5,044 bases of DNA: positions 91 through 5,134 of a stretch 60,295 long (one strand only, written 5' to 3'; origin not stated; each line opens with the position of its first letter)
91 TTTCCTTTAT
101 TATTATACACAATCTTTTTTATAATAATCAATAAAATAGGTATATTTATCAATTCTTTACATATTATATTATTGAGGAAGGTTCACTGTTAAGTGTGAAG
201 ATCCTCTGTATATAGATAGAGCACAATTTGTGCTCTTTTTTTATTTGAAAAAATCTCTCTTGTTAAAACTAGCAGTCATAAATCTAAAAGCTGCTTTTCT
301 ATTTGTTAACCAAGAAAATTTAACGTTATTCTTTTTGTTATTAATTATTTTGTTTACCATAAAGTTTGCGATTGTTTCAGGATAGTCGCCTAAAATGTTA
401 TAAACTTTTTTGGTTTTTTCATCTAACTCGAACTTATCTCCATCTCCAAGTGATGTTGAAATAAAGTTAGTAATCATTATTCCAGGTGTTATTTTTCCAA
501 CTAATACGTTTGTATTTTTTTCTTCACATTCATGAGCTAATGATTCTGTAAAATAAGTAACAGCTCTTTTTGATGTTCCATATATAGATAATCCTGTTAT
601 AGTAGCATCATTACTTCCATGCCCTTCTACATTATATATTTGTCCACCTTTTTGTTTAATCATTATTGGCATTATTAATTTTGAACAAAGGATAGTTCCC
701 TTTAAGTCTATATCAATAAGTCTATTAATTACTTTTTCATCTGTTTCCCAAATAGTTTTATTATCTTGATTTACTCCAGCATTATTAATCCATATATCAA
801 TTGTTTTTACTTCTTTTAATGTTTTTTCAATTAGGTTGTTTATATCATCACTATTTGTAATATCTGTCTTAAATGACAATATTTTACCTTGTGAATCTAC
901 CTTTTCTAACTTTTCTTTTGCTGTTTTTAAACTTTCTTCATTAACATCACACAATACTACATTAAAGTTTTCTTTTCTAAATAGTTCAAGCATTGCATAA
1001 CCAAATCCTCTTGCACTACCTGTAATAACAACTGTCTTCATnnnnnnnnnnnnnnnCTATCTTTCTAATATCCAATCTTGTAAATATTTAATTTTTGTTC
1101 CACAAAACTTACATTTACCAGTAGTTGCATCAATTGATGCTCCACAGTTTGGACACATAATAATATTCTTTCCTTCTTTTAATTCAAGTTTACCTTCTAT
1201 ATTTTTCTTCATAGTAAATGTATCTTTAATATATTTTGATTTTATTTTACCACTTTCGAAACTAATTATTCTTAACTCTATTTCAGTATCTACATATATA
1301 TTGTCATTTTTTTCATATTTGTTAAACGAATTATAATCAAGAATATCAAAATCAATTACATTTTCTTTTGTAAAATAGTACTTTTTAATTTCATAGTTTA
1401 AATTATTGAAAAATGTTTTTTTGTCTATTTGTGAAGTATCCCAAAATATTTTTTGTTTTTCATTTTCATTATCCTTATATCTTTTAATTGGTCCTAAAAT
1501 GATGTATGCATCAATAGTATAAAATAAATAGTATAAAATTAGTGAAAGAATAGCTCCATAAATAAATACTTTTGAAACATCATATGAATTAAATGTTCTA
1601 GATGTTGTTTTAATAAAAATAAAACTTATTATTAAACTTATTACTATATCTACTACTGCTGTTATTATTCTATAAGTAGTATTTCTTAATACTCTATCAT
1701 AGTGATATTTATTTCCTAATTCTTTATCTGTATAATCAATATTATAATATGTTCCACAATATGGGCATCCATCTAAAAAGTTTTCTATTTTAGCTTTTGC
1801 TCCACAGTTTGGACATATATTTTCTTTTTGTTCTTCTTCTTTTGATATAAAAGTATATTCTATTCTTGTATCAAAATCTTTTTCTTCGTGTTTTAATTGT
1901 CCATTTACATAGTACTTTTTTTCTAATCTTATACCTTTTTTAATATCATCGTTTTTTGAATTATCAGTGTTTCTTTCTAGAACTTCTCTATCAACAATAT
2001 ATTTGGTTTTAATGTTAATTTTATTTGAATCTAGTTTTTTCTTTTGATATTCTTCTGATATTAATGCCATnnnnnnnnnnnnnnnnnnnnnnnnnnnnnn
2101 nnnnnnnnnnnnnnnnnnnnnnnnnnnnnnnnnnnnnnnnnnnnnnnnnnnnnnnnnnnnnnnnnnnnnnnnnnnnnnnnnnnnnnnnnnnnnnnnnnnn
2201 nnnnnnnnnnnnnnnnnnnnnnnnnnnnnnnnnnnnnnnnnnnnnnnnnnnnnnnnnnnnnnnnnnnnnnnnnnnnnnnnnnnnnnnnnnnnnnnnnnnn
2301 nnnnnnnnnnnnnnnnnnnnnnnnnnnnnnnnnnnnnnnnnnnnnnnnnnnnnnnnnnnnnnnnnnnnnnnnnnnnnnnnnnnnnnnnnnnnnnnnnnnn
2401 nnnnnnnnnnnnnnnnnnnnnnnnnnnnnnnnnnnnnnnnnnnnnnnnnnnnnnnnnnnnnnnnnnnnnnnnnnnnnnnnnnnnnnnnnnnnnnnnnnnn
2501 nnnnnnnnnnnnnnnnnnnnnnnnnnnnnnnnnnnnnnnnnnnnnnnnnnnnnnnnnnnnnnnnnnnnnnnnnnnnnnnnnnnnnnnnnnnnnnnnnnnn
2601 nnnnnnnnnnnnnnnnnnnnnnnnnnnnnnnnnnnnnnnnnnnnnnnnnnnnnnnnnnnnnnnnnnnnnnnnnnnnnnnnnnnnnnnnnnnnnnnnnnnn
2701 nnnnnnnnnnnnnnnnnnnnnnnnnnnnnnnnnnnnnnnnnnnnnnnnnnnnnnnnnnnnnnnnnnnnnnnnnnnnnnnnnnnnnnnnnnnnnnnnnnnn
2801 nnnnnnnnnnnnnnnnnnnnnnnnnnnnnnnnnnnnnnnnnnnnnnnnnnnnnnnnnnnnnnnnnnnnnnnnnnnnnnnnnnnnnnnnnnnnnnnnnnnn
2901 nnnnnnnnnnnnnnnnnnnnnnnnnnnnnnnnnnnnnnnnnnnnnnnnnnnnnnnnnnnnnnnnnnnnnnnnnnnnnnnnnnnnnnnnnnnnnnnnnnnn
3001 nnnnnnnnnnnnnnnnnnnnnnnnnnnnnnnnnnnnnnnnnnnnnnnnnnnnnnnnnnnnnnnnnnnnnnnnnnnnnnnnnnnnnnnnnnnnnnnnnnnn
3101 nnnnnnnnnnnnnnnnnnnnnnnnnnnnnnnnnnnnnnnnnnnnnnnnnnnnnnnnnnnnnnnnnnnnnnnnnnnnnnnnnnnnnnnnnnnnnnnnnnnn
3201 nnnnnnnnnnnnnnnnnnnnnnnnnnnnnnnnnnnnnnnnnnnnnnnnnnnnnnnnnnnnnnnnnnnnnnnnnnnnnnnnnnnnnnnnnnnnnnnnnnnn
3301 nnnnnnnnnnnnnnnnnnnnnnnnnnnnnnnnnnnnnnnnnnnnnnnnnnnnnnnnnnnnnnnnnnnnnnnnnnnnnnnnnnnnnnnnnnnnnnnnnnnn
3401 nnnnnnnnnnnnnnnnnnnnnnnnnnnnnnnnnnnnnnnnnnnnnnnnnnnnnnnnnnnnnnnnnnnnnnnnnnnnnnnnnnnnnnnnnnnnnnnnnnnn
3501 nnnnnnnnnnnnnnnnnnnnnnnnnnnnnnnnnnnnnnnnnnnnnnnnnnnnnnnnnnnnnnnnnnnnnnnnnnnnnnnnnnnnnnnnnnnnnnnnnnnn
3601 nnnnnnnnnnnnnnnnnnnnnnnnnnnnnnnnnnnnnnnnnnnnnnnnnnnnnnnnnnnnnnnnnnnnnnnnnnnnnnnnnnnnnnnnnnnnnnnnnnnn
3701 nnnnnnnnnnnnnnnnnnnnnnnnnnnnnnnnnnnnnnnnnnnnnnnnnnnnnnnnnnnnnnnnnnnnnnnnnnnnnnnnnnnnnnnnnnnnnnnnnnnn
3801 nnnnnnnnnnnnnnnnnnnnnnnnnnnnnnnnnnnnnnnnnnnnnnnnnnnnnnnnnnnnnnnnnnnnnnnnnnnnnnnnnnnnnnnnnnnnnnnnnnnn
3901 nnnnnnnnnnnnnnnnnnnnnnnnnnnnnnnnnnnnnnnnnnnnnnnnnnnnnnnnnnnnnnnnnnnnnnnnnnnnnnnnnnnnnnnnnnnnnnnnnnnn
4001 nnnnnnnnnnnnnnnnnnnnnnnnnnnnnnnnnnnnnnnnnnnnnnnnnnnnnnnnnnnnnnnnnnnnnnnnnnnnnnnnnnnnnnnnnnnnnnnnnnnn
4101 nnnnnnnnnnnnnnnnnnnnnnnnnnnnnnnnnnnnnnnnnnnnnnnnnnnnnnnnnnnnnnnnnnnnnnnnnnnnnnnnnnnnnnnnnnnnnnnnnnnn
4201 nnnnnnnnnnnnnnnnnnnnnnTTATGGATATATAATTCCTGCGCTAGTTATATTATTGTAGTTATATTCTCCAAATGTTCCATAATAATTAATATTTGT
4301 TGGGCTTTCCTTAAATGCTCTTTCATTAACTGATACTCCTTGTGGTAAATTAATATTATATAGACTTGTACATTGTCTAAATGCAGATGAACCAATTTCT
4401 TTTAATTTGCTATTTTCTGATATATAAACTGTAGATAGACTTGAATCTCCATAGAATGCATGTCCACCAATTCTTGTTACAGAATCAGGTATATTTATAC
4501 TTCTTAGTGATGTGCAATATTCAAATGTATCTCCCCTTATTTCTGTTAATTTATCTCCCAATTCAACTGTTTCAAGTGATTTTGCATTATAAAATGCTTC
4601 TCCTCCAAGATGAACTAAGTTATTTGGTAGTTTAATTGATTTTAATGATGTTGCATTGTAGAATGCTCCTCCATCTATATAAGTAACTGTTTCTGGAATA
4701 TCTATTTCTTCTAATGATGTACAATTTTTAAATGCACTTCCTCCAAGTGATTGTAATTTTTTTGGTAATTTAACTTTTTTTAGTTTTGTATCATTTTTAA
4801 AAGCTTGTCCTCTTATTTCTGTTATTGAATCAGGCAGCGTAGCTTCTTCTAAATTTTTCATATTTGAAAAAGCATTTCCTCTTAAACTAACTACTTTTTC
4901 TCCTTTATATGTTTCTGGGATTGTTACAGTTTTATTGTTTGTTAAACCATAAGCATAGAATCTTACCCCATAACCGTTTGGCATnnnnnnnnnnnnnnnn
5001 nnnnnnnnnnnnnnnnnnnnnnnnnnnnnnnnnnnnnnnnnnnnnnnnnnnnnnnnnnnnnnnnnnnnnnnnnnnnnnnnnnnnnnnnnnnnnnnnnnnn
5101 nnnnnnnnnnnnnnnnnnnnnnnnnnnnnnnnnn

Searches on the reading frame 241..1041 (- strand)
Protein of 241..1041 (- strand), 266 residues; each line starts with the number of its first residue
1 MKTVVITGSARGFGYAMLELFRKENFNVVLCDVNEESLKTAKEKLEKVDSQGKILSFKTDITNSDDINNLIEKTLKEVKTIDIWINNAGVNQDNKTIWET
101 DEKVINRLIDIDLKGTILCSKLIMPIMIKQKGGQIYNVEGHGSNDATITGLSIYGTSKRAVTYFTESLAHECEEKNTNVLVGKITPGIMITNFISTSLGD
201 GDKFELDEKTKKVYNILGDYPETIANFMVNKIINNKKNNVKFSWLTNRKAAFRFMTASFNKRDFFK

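Call 25: search_protein_families(library=pfam, proteins=[window:241-1041:-], max_evalue=0.001)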
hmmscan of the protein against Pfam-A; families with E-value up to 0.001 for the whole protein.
window:241-1041:- (266 aa): 3 families
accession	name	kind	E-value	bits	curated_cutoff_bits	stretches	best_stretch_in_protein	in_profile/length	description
PF00106.31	adh_short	-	1.7e-43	148.8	26.6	1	2-193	1-186/195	short chain dehydrogenase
PF13561.12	adh_short_C2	-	1.2e-30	107.3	27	1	8-227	1-212/236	Enoyl-(Acyl carrier protein) reductase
PF08659.16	KR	-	2.3e-05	24.8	22.6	1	3-104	2-105/180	KR domain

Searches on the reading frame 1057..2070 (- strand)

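Call 25: search_protein_families(library=pfam, proteins=[window:1057-2070:-], max_evalue=0.001)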
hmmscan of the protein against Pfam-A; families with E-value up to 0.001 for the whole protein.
window:1057-2070:- (337 aa): 9 families
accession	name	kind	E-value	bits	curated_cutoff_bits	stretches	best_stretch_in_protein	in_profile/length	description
PF24460.1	DUF7575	-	1.2e-07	31.3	28.5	0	304-327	4-27/28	Domain of unknown function (DUF7575)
PF12773.13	DZR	-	4.6e-06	27.1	27.3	0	306-327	1-22/45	Double zinc ribbon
PF01155.25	HypA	-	5.8e-06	26.7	28.9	0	287-326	53-95/112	Hydrogenase/urease nickel incorporation, metallochaperone, hypA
PF14446.12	Prok-RING_1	-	2.4e-05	24.6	29.1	0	296-312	13-29/54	Prokaryotic RING finger family 1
PF22747.2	Zn_ribbon_DUF2089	-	2.9e-05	24.5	27.6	0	306-328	1-23/32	DUF2089 zinc ribbon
PF13240.11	Zn_Ribbon_1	-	2.9e-05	24.1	25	0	306-326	2-22/23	zinc-ribbon domain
PF08271.17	Zn_Ribbon_TF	-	5.5e-05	23.1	29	0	75-92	11-28/43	TFIIB zinc-binding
PF13248.11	Zn_ribbon_3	-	9.6e-05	22.2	27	0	306-327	5-26/26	zinc-ribbon domain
PF17032.10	Zn_ribbon_15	-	0.00096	20.4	28.9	0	296-328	30-63/73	zinc-ribbon family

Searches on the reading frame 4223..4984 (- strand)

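Call 25: search_protein_families(library=pfam, proteins=[window:4223-4984:-], max_evalue=0.001)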
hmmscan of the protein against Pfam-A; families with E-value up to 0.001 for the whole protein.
window:4223-4984:- (253 aa): 4 families
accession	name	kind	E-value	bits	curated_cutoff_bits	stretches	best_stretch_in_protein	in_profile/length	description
PF13306.12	LRR_5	-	7.4e-54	181.5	27.7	2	10-136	6-125/127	BspA type Leucine rich repeat region (6 copies)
PF13855.12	LRR_8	-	2.5e-19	69.2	27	2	76-123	12-60/61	Leucine rich repeat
PF12799.13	LRR_4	-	6.5e-06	26.7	27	0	135-165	1-30/44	Leucine Rich repeats (2 copies)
PF23952.1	LRR_EndoS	-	1.3e-05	25.8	27.9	0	31-97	47-114/116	Endo-beta-N-acetylglucosaminidase EndoS LRR domain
